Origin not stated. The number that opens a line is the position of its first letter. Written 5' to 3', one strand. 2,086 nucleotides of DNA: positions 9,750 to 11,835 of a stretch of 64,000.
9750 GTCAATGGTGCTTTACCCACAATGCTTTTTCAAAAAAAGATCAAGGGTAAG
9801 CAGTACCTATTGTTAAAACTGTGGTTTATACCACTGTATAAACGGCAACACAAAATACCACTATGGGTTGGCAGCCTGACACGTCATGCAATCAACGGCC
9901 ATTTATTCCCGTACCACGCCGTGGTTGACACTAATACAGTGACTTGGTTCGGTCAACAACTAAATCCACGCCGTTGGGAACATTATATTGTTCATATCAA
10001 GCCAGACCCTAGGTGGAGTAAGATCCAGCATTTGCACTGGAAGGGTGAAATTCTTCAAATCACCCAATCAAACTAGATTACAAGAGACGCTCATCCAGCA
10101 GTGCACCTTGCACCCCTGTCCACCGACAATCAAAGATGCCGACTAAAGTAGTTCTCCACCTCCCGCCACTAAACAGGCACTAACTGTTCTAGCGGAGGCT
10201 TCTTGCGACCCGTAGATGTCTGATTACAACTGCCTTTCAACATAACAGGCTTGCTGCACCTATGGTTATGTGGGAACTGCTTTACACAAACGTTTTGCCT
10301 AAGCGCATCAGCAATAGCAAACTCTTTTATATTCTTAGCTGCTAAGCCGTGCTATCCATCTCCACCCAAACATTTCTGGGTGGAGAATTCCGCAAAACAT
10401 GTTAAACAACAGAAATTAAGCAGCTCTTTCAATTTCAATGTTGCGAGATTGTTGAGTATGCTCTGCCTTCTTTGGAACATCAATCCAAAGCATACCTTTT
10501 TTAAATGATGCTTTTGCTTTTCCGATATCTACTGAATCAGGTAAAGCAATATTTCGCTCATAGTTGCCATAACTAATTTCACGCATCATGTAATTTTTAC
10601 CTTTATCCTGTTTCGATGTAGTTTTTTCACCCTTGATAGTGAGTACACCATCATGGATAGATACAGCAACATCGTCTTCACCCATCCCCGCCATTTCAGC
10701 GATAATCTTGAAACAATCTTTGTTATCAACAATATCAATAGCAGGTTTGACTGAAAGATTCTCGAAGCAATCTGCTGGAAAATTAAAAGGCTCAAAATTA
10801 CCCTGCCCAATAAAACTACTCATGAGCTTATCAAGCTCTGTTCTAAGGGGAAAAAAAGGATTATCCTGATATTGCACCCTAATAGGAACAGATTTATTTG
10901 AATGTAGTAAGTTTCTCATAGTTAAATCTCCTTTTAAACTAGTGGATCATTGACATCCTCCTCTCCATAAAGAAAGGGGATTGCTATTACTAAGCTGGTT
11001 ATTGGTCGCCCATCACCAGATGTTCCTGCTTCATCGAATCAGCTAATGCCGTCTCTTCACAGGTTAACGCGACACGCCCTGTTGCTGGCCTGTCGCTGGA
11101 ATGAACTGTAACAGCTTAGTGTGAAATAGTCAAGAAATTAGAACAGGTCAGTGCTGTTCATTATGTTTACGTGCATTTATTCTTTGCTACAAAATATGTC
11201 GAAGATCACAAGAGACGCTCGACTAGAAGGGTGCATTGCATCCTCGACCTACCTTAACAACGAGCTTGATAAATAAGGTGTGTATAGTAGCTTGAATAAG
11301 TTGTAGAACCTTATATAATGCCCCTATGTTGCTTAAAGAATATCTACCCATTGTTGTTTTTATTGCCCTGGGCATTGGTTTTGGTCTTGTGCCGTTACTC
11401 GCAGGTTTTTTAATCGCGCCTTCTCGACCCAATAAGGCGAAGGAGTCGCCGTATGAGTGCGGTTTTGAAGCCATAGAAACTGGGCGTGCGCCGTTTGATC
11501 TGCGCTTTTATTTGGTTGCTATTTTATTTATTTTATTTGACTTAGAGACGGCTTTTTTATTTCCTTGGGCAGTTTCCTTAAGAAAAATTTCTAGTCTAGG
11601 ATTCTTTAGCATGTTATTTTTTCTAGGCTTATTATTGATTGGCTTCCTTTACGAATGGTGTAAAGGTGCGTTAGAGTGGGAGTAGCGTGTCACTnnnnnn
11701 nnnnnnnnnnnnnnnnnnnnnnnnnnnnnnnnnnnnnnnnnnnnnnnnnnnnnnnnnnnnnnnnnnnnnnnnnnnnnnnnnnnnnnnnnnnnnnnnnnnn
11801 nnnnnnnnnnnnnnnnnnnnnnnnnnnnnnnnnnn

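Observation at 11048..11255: About 200-bp repeat shared by the hsp20/nuoA divergent promoter region and the ATPase-like gene promoter region (also 42902-43085)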

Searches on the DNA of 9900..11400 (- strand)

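Call 13: search_rna_families(source=window, start=9900, end=11400, threshold=evalue, max_evalue=10)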
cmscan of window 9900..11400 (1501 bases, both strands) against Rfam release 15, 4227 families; matches with E-value up to 10: 9.
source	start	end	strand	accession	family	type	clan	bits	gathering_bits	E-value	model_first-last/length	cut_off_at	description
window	11023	11063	-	RF03064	RAGATH-18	Gene; sRNA;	-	23.9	44.9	0.12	1-71/71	no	RAGATH-18 RNA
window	10437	10519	-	RF00303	snoR86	Gene; snRNA; snoRNA; HACA-box;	-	19.9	40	0.8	1-123/123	no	Small nucleolar RNA snoR86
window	10501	10595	+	RF00472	snosnR55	Gene; snRNA; snoRNA; CD-box;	CL00054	17.3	50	6.2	1-92/92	no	Small nucleolar RNA snR55/Z10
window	10729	10785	-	RF03289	mir-1205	Gene; miRNA;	-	17.1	75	1.9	1-63/63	no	mir-1205 microRNA precursor family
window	11129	11207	-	RF02956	DUF2693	Gene; sRNA;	-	16.4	81.3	2.4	1-165/165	no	DUF2693 RNA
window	11105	11267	-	RF01971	RMST_10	Gene; lncRNA;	-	16.3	55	9.1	1-154/154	no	Rhabdomyosarcoma 2 associated transcript conserved region 10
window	10514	10569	-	RF00288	snoZ30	Gene; snRNA; snoRNA; CD-box;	-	16.2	50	6.8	1-97/97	no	Z30 small nucleolar RNA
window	10937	11057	-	RF00062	HgcC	Gene;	-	14.5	50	1.9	1-130/130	no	HgcC family RNA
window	11016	11064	-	RF01145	sR14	Gene; snRNA; snoRNA; CD-box;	-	12.3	38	2.8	1-54/54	no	Small nucleolar RNA sR14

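Call 50: search_dna_similar(query=window:10940-11270:-, collection=plasmids, mode=distant, max_evalue=0.01, max_rows=15)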
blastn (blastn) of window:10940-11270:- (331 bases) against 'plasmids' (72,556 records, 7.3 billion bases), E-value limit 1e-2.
Records with a match: 2; places in all: 2; records where one place covers at least 80% of the query: 0.
Best place of each record, by identity: 80-90% 2.
By first word of the organism name: Polaromonas 1; Deferribacter 1.
By predicted mobility (MOB-suite, as given by PLSDB): non-mobilizable 2.
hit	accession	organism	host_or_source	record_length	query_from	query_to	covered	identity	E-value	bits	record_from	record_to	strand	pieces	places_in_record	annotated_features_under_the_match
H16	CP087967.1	Polaromonas sp. P1-6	cell culture,cave ground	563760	285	322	11%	89.5%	6e-4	52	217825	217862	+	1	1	none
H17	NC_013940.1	Deferribacter desulfuricans SSM1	-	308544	289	324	11%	88.9%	7e-3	48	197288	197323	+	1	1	hypothetical protein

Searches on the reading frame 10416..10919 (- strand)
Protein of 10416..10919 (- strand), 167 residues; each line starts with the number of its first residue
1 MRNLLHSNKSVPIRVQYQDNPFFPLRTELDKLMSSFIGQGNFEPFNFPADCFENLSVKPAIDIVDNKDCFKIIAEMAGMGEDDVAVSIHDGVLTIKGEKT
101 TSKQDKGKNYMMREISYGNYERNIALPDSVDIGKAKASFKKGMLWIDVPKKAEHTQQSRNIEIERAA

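Call 15: find_encoding_contigs(protein=window:10416-10919:-, flank=3000, max_places=6)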
Protein window:10416-10919:- (167 aa): no gene with exactly this product is on record in the collection.

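Call 30: find_homologous_proteins(query=window:10416-10919:-, max_evalue=1e-20)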
Query window:10416-10919:- (167 aa): 128 proteins with E <= 1e-20 among 151 candidates; the best 120 are listed.
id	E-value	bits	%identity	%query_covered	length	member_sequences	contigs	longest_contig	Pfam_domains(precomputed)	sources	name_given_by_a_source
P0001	5.0e-107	373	100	100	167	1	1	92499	PF00011.28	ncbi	-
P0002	7.8e-60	219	63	99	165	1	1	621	PF00011.28,PF17886.8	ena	-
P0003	7.8e-59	216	62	98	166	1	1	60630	PF00011.28,PF17886.8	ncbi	-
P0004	2.2e-58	215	62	98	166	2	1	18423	PF00011.28,PF17886.8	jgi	jgi:HSP20 family protein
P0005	5.7e-58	213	63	95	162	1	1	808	PF00011.28,PF17886.8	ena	-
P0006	6.7e-58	213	60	98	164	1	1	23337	PF00011.28,PF17886.8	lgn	-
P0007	8.3e-58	213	62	95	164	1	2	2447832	PF00011.28,PF17886.8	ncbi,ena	-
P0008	4.1e-57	210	58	99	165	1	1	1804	PF00011.28,PF17886.8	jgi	jgi:HSP20 family protein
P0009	5.3e-57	210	59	98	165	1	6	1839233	PF00011.28,PF17886.8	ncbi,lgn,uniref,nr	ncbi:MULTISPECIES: Hsp20/alpha crystallin family protein [Francisella]|uniref:Hsp20/alpha crystallin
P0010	5.7e-57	210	61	99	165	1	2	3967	PF00011.28,PF17886.8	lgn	-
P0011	6.6e-57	210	62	98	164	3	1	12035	PF00011.28,PF17886.8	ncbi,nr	ncbi:MAG: heat-shock protein [Gammaproteobacteria bacterium]|nr:heat-shock protein [Gammaproteobacte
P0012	1.5e-56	209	61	98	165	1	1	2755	PF00011.28,PF17886.8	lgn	-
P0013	3.1e-56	208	60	98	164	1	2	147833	PF00011.28,PF17886.8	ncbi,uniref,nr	ncbi:Hsp20/alpha crystallin family protein [Fastidiosibacter lacustris]|uniref:Hsp20/alpha crystalli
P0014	5.5e-55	204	57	98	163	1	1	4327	PF00011.28,PF17886.8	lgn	-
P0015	1.9e-54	202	58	98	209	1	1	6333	PF00011.28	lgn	-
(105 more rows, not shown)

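Call 31: find_encoding_contigs(protein=P0001, flank=10000, max_places=6)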
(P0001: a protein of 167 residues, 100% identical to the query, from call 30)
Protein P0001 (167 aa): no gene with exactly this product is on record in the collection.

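Call 38: find_encoding_contigs(protein=P0003, flank=5000, max_places=2)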
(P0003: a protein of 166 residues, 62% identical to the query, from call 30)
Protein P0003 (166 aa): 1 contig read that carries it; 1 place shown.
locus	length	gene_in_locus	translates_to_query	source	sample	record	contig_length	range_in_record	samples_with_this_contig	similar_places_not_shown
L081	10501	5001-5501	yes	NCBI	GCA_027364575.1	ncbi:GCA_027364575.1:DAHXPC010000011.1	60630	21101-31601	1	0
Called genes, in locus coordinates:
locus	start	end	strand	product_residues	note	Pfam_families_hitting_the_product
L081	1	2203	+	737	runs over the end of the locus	-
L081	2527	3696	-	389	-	-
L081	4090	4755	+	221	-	PF04972:BON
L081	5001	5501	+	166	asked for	PF00011:HSP20, PF17886:ArsA_HSP20 (weak)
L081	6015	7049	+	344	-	-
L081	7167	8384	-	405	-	PF00872:Transposase_mut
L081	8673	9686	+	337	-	PF02796:HTH_7 (weak), PF00665:rve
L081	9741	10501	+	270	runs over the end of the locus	-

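Call 39: find_encoding_contigs(protein=P0007, flank=5000, max_places=2)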
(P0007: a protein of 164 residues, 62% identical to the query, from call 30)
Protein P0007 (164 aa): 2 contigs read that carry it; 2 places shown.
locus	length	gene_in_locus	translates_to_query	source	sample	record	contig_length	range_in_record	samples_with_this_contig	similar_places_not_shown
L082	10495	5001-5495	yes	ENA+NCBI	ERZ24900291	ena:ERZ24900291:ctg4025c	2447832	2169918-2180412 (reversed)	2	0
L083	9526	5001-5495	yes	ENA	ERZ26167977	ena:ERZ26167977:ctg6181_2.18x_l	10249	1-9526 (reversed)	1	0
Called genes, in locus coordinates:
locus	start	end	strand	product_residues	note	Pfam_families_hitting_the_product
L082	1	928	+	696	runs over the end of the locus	-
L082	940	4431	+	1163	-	PF25000:DUF7779 (weak), PF24885:TPR_NPHP3, PF13424:TPR_12 (weak), PF13424:TPR_12, PF13424:TPR_12, PF24885:TPR_NPHP3, PF24885:TPR_NPHP3, PF24885:TPR_NPHP3, +11 more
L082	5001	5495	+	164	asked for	PF00011:HSP20, PF17886:ArsA_HSP20 (weak)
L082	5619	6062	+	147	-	PF18856:baeRF_family12, PF10116:Host_attach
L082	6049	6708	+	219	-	PF00156:Pribosyltran, PF14681:UPRTase (weak)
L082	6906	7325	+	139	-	PF00571:CBS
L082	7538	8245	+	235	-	PF01144:CoA_trans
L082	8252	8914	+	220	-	PF01144:CoA_trans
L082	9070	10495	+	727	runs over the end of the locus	PF00122:E1-E2_ATPase, PF00702:Hydrolase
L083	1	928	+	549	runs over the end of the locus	?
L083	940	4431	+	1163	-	PF25000:DUF7779 (weak), PF24885:TPR_NPHP3, PF13424:TPR_12 (weak), PF13424:TPR_12, PF13424:TPR_12, PF24885:TPR_NPHP3, PF24885:TPR_NPHP3, PF24885:TPR_NPHP3, +11 more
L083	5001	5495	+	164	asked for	PF00011:HSP20, PF17886:ArsA_HSP20 (weak)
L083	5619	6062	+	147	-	PF18856:baeRF_family12, PF10116:Host_attach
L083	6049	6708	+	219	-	PF00156:Pribosyltran, PF14681:UPRTase (weak)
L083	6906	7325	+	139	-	PF00571:CBS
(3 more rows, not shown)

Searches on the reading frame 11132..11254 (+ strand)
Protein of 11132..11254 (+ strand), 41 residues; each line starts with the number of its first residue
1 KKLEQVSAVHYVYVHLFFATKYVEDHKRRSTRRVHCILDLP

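Call 56: search_protein_families(library=pfam, proteins=[window:11132-11254:+], max_evalue=10)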
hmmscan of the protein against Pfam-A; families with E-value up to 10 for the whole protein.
seq(41 aa): 0 families

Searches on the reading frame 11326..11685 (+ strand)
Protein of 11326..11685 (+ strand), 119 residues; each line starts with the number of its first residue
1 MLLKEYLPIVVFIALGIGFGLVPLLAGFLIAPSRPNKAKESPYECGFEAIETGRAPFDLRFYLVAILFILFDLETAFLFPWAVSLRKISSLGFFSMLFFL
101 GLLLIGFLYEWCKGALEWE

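Call 16: find_encoding_contigs(protein=window:11326-11685:+, flank=3000, max_places=6)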
Protein window:11326-11685:+ (119 aa): no gene with exactly this product is on record in the collection.

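Call 29: find_related_loci(query=window:11326-11685:+, collection=genome_contigs, flank=4000)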
Query window:11326-11685:+ (119 aa) in genome_contigs; peptide patterns used: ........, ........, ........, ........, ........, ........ (x = any residue, [..] = any of these).
600 stretches matched a pattern (row limit reached: there are more); 583 encode a relative of the query (tblastn E <= 1e-3); the best 80 are kept; 80 distinct loci.
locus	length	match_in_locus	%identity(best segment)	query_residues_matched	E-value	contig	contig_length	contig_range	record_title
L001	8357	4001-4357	65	1-119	7e-51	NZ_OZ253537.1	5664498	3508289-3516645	MAG: Roseateles sp. isolate f541e8b1-d968-4eb2-ae27-216780ec492b chromosome 1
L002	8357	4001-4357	65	1-119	5e-51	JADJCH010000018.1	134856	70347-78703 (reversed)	MAG: Burkholderiales bacterium isolate Aved_18-Q3-R54-62_BATAC.321_sub tig00025397-10-1346360, whole genome shotgun sequ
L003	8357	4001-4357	65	1-119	2e-50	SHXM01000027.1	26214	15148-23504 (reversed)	MAG: Rhodoferax sp. isolate Baikal-deep-G92 BACOMB-40M-C643, whole genome shotgun sequence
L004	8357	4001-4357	64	1-119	4e-50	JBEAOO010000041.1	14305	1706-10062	MAG: Pseudomonadota bacterium isolate mcraecreek_2019_sw_WHONDRS-S19S_0031_B_bin.2 scaffold_990360, whole genome shotgun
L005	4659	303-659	63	1-119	1e-49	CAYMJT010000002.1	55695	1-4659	MAG TPA_asm: uncultured Bordetella sp. isolate ERP107066_co1_397 genome assembly, contig: NODE_58_length_55695_cov_8.730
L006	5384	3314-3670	63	1-119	2e-49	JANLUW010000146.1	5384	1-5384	MAG: Rhizobacter sp. isolate OTE_21_metabat_33_sub OTE_21_k141_2411235, whole genome shotgun sequence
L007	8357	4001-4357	63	1-119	2e-49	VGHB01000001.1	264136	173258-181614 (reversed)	MAG: Betaproteobacteria bacterium isolate M_surface_9_m1_249 M_surface_9_m1_249_Ga0194116_10000035, whole genome shotgun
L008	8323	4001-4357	63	1-119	3e-49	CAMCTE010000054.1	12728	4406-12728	MAG: Azohydromonas lata NBRC 102462 isolate MsE-30jul19-236 genome assembly, contig: MsE-30jul19-C7436, whole genome sho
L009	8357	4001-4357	63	1-119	4e-49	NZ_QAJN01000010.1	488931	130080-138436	Paucibacter sp. KBW04 KBW4_TGACCA_contig_10, whole genome shotgun sequence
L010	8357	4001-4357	63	1-119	3e-49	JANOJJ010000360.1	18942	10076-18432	MAG: Rubrivivax sp. isolate SOY_6_C_metabat_80_sub SOY_6_C_k141_874210, whole genome shotgun sequence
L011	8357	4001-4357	63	1-119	4e-49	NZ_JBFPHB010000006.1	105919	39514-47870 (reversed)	MAG: Leptothrix ochracea isolate DE1.021 NODE_61_length_105919_cov_26_884415, whole genome shotgun sequence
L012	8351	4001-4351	64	3-119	5e-49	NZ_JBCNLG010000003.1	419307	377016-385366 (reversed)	MAG: Roseateles sp. isolate SMAGNO43 Contig3, whole genome shotgun sequence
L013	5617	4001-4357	61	1-119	1e-48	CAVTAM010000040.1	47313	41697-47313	MAG: uncultured beta proteobacterium isolate MFD04651.bin.2.170 genome assembly, contig: contig_34022, whole genome shot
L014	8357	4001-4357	63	1-119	1e-48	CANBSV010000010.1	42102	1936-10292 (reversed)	MAG: Burkholderiales bacterium isolate JR-MC-C-240519-115 genome assembly, contig: JR-MC-C-240519-C457, whole genome sho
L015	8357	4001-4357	62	1-119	9e-49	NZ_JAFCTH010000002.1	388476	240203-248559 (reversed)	Polaromonas sp. DSP2-3-2b2 NODE_2_length_388476_cov_160.248222, whole genome shotgun sequence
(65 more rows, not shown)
